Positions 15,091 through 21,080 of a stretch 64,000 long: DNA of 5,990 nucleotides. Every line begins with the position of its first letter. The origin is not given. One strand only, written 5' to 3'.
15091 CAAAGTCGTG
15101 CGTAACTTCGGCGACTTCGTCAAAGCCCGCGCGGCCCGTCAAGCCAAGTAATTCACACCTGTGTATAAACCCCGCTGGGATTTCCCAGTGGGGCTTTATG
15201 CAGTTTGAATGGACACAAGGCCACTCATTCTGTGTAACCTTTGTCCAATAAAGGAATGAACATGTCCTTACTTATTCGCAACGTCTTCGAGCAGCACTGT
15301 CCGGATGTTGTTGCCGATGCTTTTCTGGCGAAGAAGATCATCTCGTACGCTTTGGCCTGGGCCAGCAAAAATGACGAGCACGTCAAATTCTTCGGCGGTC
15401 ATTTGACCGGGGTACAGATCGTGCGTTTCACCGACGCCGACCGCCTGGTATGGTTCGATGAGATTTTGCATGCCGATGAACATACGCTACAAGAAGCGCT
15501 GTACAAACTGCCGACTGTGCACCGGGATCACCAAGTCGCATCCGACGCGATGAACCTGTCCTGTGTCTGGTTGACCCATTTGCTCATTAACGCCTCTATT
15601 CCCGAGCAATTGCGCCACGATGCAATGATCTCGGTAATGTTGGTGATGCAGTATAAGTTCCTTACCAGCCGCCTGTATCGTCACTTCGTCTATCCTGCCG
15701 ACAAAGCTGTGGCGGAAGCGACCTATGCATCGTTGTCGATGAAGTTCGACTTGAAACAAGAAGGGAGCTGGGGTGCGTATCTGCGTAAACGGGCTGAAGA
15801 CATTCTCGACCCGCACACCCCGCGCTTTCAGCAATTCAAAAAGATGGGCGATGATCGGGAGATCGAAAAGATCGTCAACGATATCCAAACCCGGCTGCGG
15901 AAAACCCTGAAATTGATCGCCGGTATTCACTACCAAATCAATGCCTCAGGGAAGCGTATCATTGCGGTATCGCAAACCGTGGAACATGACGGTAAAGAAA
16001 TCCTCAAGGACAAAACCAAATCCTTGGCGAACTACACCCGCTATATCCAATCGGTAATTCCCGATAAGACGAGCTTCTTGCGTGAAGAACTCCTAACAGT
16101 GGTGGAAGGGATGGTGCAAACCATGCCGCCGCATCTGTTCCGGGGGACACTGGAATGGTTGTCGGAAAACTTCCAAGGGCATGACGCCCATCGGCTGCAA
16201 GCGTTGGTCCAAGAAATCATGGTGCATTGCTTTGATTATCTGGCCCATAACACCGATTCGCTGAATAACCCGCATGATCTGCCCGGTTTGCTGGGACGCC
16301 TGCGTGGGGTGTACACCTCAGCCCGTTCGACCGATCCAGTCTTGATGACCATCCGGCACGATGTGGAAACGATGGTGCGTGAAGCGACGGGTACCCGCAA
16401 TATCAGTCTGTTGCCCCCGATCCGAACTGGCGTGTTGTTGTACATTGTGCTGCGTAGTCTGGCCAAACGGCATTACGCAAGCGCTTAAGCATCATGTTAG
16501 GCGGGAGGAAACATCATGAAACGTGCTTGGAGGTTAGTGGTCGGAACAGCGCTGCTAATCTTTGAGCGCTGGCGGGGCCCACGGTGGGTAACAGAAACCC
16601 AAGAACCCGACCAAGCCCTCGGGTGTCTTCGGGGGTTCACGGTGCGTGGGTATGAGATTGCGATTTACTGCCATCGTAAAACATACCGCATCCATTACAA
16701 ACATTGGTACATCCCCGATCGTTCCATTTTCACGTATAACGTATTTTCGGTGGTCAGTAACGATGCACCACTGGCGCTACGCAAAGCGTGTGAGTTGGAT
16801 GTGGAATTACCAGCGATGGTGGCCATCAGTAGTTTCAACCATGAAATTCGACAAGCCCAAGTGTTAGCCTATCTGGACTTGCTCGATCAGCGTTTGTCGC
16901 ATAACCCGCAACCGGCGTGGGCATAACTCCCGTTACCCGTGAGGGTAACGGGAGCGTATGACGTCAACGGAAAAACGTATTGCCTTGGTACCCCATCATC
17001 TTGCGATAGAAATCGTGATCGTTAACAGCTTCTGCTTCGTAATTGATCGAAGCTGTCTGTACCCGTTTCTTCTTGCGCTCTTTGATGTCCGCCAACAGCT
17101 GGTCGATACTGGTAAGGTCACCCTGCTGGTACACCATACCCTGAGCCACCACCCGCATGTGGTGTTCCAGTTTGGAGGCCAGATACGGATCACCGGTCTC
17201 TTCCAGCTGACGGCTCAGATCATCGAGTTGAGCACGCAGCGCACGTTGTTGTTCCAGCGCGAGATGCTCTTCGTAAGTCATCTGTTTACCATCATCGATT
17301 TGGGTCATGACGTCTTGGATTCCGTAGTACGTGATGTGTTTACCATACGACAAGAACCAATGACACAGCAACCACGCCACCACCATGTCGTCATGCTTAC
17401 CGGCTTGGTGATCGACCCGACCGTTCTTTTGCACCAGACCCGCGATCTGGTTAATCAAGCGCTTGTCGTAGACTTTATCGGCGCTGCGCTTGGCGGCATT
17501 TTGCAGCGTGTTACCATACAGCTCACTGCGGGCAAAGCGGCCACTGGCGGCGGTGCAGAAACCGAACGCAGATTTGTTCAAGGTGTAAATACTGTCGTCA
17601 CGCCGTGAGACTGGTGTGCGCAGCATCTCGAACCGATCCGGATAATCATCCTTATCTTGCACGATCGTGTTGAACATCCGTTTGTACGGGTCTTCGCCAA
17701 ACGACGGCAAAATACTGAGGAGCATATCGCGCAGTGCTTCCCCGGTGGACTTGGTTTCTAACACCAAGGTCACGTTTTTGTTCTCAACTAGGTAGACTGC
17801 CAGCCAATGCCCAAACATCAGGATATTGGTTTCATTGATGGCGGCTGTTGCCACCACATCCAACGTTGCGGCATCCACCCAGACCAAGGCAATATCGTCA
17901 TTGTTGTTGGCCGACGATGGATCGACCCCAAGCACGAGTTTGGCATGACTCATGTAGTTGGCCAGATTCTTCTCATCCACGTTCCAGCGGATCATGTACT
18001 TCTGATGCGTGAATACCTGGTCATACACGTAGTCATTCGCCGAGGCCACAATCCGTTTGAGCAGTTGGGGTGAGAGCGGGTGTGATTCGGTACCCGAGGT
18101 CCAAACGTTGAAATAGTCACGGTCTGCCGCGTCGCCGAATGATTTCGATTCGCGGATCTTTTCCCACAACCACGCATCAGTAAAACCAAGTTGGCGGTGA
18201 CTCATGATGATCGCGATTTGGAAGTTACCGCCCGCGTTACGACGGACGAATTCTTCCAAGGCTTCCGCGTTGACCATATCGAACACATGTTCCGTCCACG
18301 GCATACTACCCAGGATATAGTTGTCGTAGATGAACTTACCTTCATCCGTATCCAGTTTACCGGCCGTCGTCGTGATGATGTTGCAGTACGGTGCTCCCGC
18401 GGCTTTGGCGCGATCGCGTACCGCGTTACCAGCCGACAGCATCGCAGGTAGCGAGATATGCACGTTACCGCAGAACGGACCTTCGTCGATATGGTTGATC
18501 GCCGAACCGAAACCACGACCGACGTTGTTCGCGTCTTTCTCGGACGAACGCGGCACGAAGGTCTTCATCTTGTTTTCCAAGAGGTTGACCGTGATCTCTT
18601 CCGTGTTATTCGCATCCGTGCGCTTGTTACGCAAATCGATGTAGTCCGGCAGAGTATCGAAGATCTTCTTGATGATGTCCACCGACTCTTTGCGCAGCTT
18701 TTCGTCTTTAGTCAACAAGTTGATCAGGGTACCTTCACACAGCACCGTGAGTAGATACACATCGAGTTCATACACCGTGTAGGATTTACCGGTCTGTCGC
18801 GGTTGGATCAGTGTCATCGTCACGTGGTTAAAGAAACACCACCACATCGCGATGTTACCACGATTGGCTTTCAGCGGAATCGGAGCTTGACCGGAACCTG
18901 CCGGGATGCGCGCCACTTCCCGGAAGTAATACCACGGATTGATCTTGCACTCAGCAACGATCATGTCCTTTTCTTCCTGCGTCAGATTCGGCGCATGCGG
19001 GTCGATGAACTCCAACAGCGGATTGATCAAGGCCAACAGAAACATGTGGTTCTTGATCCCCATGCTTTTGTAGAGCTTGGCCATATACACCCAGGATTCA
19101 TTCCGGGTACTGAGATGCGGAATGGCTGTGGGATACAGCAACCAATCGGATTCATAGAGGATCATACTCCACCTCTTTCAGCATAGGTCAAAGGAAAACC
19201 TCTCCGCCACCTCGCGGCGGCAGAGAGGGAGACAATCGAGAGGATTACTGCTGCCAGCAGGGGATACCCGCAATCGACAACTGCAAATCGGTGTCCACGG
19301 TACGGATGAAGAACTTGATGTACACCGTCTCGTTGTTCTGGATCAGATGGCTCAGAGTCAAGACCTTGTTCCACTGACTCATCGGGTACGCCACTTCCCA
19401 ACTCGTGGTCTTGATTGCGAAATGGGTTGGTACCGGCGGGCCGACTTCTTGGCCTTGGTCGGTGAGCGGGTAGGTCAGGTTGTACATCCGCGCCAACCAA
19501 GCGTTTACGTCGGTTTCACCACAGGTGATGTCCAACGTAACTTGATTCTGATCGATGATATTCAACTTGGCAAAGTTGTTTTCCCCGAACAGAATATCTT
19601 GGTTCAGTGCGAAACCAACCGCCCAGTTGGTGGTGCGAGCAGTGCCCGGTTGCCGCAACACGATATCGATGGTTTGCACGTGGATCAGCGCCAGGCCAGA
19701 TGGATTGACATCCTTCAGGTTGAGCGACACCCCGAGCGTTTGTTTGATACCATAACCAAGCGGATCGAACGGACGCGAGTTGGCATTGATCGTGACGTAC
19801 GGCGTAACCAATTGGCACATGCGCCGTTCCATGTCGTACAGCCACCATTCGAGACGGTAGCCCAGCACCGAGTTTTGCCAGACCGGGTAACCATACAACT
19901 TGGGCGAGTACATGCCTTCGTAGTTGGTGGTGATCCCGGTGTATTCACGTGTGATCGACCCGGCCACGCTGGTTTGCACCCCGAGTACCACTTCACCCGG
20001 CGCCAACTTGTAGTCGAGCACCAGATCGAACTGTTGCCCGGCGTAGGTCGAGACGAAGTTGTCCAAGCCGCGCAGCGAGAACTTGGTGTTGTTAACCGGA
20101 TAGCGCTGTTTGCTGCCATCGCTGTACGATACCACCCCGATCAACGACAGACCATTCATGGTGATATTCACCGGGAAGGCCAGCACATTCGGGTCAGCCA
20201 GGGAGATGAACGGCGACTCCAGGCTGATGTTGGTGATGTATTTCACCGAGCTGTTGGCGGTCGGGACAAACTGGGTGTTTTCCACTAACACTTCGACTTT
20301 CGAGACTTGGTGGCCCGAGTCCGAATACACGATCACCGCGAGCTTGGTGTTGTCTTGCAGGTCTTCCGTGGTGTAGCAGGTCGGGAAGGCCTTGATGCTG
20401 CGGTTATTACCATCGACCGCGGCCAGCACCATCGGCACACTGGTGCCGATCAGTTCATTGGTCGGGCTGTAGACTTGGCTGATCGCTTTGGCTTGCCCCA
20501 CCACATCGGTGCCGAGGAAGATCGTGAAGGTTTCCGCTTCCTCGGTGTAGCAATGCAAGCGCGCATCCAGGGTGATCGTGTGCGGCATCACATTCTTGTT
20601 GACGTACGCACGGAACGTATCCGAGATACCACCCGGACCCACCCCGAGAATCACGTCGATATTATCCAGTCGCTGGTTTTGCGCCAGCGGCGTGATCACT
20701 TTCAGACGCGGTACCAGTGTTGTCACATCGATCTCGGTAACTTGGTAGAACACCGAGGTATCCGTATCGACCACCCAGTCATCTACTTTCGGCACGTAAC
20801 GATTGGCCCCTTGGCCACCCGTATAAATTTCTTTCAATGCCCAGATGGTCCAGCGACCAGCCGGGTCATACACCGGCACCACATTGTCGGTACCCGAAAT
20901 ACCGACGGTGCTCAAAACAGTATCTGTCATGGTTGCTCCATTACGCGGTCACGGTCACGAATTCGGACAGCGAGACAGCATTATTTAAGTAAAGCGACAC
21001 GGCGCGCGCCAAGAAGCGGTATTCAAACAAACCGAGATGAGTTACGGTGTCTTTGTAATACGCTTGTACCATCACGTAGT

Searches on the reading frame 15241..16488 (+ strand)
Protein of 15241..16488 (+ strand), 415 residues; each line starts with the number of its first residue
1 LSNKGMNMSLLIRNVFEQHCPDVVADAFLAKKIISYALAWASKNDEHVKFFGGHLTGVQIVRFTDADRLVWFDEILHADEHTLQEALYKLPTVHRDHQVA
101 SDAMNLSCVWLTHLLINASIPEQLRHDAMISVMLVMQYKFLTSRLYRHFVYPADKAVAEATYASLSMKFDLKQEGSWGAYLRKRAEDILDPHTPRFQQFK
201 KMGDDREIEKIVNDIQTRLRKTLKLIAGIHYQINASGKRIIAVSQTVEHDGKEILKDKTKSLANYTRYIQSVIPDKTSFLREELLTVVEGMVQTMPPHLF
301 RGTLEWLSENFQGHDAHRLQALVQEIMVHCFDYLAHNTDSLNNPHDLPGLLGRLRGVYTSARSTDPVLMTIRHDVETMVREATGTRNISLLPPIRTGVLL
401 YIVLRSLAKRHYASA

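Call 12: search_protein_families(library=phrogs, proteins=[window:15241-16488:+], max_evalue=0.001)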
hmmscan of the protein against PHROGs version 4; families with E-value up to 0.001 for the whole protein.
window:15241-16488:+ (415 aa): 1 family
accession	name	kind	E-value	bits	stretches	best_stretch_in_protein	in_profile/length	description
phrog_2921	-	unknown function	2.9e-131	439.3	1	5-412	7-412/413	-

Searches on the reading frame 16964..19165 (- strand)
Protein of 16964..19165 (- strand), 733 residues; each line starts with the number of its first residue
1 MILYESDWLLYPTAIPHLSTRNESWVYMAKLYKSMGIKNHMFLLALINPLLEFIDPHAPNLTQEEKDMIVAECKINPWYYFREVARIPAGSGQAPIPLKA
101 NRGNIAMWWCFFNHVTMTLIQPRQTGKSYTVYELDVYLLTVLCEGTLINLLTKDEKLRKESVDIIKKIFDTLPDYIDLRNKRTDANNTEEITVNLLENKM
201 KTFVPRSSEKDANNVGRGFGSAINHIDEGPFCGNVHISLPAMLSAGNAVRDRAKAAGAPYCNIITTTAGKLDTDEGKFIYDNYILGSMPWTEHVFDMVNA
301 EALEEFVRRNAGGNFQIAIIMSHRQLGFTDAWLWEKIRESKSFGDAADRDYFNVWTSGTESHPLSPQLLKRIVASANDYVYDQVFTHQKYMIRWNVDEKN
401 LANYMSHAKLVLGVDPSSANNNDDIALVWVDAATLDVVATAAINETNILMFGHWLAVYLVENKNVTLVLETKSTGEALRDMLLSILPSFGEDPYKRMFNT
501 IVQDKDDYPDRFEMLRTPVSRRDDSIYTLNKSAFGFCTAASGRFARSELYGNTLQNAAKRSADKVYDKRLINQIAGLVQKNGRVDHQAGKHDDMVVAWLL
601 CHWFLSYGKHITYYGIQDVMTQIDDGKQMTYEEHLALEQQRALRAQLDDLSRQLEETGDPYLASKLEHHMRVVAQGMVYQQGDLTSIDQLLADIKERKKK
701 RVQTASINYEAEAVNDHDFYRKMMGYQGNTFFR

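Call 12: search_protein_families(library=phrogs, proteins=[window:16964-19165:-], max_evalue=0.001)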
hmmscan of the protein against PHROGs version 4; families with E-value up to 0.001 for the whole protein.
window:16964-19165:- (733 aa): 2 families
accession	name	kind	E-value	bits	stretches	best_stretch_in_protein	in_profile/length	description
phrog_2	-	head and packaging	1.4e-44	154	2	1-331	58-293/807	terminase large subunit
phrog_32359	-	head and packaging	1e-30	108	1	17-216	11-210/210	terminase large subunit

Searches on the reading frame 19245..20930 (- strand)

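Call 12: search_protein_families(library=phrogs, proteins=[window:19245-20930:-], max_evalue=0.001)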
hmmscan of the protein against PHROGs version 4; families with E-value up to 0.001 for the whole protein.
window:19245-20930:- (561 aa): 2 families
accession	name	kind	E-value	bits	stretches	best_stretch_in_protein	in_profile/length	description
phrog_3430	-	head and packaging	4.9e-172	574.3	1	15-560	5-552/554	virion structural protein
phrog_27497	-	head and packaging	3.3e-57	194.5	1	11-548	15-557/2483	virion structural protein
